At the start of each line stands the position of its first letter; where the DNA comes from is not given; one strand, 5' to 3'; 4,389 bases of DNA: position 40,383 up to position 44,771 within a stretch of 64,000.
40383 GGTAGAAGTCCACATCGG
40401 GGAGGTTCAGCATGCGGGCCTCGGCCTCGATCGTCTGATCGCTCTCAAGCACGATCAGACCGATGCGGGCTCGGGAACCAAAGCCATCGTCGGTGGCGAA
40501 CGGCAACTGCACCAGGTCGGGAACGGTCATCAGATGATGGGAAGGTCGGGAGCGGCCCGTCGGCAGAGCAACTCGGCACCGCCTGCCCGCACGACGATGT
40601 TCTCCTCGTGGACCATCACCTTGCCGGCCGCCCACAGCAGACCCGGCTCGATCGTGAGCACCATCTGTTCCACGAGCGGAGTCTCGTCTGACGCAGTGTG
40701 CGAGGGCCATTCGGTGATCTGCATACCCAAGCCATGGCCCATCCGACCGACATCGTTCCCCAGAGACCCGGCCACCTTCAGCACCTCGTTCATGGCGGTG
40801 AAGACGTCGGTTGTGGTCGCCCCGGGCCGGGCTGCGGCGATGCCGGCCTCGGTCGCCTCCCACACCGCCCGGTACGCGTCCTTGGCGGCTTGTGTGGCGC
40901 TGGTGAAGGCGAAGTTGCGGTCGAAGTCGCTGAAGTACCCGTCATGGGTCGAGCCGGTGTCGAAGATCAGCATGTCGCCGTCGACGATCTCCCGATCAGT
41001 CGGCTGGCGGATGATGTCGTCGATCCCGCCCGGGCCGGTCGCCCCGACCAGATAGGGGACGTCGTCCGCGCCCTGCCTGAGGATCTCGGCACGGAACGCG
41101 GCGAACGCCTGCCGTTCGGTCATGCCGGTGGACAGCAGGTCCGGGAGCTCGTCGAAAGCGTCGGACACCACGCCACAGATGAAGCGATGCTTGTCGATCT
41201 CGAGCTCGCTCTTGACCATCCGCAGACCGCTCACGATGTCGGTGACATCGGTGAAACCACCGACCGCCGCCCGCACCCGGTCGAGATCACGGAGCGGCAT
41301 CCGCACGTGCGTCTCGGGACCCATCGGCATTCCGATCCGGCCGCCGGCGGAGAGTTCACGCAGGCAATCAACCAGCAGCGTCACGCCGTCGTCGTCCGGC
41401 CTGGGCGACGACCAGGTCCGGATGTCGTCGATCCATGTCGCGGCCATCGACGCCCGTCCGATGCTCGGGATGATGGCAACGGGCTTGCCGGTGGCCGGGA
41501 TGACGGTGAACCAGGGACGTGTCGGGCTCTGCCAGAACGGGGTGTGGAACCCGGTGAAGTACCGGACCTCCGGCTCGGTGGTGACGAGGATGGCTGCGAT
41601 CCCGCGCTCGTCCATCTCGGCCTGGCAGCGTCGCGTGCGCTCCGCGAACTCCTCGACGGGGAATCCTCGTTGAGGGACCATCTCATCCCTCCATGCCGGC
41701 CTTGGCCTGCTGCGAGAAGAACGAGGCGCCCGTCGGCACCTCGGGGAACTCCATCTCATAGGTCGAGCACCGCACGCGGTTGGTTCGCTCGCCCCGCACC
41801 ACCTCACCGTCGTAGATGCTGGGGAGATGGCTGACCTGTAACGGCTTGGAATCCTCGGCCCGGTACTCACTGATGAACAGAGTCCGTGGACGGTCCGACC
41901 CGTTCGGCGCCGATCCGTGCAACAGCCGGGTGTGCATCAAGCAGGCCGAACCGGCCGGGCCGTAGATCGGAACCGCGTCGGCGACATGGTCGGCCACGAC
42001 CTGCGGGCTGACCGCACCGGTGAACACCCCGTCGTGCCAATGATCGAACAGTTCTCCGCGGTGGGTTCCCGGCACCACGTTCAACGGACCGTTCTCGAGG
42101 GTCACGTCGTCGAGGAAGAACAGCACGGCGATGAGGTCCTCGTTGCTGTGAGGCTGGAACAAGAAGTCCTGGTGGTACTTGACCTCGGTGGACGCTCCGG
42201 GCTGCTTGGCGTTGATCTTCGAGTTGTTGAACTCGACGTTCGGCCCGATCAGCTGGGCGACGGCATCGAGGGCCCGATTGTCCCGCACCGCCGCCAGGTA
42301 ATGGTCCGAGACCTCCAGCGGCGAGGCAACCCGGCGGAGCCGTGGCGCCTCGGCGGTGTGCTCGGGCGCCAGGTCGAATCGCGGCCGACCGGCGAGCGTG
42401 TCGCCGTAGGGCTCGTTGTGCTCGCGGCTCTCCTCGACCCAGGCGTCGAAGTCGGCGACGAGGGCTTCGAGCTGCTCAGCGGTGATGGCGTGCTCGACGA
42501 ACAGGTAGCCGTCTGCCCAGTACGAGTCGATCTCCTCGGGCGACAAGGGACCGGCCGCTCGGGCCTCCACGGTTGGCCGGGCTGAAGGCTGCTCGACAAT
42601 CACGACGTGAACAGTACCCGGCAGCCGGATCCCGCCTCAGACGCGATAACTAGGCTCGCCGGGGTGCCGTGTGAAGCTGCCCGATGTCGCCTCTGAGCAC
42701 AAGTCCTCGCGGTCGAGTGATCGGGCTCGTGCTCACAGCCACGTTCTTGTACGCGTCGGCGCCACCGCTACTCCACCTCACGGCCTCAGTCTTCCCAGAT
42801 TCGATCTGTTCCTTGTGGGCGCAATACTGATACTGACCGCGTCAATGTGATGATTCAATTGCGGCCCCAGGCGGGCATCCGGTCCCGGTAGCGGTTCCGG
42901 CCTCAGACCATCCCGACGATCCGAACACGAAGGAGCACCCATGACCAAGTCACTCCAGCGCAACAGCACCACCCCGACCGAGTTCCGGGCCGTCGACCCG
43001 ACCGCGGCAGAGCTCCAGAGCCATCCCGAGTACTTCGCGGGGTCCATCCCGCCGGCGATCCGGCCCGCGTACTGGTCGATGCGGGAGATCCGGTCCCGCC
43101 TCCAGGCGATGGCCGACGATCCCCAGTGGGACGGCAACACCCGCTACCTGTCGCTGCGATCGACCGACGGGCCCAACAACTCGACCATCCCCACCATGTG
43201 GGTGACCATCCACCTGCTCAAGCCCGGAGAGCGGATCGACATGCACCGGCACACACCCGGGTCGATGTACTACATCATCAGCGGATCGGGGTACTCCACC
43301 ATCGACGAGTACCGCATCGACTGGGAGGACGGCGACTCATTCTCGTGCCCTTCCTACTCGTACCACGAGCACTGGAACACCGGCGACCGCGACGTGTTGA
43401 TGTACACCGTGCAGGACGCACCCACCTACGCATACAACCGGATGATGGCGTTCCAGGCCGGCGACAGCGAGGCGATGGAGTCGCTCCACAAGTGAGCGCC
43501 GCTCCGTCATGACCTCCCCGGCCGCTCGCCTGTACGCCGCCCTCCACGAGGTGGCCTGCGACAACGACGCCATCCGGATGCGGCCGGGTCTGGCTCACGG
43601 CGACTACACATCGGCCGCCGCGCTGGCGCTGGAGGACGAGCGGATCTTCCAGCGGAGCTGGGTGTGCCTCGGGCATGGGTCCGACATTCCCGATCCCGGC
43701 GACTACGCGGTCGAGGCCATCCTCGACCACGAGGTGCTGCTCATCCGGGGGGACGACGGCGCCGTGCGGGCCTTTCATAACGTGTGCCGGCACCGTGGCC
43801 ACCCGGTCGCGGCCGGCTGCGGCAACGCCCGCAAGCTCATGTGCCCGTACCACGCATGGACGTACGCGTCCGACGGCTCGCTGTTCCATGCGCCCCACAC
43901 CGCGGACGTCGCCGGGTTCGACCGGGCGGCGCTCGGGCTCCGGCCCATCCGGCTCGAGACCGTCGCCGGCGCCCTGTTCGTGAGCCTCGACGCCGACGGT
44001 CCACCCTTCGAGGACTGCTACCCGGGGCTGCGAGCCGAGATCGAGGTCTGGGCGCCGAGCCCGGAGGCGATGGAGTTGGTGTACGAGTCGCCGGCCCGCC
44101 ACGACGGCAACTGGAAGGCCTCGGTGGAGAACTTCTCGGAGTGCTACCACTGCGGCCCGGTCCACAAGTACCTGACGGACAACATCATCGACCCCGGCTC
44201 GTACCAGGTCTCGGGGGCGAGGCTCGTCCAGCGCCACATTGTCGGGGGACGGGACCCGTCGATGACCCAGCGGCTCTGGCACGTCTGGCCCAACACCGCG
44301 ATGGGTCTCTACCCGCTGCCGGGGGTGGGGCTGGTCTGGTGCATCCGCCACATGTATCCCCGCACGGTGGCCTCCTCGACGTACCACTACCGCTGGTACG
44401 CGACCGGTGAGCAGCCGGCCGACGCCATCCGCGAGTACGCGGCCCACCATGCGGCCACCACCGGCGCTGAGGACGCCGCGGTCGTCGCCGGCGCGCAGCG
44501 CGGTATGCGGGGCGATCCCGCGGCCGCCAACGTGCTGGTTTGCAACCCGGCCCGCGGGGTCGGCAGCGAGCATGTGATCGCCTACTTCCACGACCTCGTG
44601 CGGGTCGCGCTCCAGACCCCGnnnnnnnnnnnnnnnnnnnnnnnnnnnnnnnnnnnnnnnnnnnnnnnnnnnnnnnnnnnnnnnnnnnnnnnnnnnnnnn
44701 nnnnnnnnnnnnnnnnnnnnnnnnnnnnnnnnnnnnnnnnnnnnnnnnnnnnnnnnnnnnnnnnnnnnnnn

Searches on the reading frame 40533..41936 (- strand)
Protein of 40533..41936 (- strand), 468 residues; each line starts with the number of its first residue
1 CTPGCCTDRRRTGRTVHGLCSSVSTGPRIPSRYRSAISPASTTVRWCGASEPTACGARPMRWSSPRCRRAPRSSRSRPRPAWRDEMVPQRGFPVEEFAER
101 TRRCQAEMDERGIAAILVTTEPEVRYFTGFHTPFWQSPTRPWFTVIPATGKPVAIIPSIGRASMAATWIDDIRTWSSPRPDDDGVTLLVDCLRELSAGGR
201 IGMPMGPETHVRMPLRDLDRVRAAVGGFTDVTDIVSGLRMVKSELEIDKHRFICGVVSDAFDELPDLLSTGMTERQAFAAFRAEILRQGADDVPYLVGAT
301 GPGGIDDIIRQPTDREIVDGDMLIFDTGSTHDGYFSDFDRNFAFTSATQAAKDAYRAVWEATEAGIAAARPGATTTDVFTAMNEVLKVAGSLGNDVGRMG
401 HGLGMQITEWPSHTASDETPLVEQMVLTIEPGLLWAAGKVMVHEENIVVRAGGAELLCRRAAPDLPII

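Call 54: search_protein_families(library=pfam, proteins=[window:40533-41936:-], max_evalue=0.00001)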
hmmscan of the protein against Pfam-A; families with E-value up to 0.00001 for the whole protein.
window:40533-41936:- (468 aa): 2 families
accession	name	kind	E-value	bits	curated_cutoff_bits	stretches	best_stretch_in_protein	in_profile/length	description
PF00557.29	Peptidase_M24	-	9.1e-38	130.6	23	1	250-449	3-205/208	Metallopeptidase family M24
PF01321.24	Creatinase_N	-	4e-13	50.4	22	1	100-241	1-128/128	Creatinase/Prolidase N-terminal domain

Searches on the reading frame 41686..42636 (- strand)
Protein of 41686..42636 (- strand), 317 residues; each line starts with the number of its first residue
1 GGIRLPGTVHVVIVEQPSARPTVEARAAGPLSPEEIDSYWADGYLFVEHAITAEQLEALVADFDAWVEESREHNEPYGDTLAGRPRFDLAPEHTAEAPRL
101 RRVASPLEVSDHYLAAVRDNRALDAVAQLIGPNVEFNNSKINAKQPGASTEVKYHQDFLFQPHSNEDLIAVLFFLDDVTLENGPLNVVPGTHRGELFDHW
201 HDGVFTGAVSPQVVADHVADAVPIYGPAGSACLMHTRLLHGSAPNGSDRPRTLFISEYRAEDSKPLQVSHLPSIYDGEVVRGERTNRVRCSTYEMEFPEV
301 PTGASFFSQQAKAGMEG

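Call 54: search_protein_families(library=pfam, proteins=[window:41686-42636:-], max_evalue=0.00001)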
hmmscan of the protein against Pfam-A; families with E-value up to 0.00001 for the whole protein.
window:41686-42636:- (317 aa): 1 family
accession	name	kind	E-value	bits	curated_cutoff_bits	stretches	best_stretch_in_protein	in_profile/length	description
PF05721.19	PhyH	-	2.8e-26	93.6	22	1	41-252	3-212/213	Phytanoyl-CoA dioxygenase (PhyH)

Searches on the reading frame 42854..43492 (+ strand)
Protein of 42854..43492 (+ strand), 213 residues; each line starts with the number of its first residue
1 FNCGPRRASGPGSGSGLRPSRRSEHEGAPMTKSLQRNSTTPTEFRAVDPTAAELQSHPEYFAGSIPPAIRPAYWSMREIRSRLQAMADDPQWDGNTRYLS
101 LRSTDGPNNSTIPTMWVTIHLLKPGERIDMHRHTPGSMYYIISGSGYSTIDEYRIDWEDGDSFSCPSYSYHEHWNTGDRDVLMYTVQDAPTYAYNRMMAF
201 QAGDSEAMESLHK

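Call 54: search_protein_families(library=pfam, proteins=[window:42854-43492:+], max_evalue=0.00001)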
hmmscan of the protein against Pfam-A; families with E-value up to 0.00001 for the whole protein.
window:42854-43492:+ (213 aa): 1 family
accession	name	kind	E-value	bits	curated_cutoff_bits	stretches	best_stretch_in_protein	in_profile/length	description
PF07883.17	Cupin_2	-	4.1e-13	49.3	27.2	1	121-186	4-69/70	Cupin domain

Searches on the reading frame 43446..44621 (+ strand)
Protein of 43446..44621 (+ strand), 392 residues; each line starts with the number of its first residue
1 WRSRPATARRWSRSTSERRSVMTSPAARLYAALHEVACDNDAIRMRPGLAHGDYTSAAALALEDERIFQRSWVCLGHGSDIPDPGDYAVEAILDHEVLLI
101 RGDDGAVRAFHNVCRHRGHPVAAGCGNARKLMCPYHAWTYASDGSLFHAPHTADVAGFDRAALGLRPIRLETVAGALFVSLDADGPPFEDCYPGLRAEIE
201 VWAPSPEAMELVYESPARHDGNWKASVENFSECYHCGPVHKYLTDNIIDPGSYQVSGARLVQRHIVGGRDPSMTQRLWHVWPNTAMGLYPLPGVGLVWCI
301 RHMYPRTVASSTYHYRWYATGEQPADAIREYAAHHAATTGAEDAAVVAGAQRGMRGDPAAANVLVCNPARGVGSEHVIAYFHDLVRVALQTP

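Call 54: search_protein_families(library=pfam, proteins=[window:43446-44621:+], max_evalue=0.00001)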
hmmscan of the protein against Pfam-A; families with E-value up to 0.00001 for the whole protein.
window:43446-44621:+ (392 aa): 2 families
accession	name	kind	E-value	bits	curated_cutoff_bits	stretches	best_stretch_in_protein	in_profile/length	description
PF00355.32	Rieske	-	2.1e-20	72.8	20.3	1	71-158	1-87/88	Rieske [2Fe-2S] domain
PF00848.25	Ring_hydroxyl_A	-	9.1e-18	65.4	24.9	1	212-389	7-206/208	Ring hydroxylating alpha subunit (catalytic domain)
